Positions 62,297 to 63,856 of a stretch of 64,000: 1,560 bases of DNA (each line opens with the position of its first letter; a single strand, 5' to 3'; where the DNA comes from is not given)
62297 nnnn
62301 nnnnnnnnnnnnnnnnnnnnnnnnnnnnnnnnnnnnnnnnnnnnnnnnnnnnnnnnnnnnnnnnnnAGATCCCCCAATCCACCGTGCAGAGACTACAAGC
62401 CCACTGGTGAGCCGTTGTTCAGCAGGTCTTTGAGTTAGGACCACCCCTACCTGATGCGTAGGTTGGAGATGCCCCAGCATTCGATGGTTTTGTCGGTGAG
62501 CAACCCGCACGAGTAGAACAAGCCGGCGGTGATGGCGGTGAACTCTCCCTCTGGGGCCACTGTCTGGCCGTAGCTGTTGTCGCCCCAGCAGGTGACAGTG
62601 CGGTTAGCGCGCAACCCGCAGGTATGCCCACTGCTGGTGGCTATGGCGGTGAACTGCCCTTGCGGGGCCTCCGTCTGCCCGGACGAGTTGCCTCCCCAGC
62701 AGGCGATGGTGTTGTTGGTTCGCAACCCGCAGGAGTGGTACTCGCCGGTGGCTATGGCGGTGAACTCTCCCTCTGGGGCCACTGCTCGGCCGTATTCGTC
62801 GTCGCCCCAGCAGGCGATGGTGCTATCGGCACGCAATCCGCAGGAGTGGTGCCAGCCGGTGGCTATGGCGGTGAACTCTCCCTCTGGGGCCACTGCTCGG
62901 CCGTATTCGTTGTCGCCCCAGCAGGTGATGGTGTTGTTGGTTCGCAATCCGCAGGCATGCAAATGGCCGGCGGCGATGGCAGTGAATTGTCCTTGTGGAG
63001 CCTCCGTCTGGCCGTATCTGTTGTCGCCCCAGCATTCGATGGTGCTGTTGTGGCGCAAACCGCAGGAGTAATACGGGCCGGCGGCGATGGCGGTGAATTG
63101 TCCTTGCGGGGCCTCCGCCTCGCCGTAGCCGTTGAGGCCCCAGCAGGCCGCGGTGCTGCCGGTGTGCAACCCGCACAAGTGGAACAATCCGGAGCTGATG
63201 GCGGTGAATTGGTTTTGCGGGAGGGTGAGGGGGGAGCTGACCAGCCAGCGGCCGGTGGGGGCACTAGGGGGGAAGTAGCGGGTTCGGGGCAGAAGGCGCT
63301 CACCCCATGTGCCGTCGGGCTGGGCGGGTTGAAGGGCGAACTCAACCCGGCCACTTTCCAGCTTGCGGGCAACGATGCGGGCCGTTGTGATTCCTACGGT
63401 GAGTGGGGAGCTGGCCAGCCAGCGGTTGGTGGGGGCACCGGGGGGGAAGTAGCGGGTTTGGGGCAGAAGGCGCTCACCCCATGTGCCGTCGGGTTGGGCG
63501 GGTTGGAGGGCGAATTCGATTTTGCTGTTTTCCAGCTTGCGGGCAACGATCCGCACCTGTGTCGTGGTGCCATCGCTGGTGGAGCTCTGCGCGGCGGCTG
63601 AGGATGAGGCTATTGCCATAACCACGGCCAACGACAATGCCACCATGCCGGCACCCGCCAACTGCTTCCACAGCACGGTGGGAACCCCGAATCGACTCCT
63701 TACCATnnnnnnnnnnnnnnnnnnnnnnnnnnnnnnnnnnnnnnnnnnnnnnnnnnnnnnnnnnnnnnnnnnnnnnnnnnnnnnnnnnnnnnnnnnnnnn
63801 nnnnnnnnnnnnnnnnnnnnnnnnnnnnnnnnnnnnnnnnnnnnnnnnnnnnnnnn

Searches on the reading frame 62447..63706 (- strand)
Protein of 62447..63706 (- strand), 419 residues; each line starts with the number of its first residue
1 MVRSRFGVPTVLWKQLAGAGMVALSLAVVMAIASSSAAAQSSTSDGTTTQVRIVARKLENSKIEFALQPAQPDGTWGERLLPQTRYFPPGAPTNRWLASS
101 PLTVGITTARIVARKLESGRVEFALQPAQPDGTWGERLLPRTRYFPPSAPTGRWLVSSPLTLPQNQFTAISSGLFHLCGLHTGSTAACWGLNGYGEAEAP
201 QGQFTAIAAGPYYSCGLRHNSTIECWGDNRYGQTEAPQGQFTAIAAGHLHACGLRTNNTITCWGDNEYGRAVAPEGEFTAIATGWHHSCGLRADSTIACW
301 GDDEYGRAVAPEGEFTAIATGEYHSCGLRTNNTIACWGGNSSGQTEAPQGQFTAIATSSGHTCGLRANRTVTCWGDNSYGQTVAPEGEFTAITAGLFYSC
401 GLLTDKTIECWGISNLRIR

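Call 58: search_protein_families(library=pfam, proteins=[window:62447-63706:-], max_evalue=0.01)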
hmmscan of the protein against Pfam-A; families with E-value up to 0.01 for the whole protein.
window:62447-63706:- (419 aa): 2 families
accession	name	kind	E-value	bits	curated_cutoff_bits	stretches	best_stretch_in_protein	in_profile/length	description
PF13540.12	RCC1_2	-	6e-52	172.7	22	6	353-381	2-30/30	Regulator of chromosome condensation (RCC1) repeat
PF25390.1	WD40_RLD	-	1.3e-22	81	150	2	240-383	32-228/363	RCC1-like domain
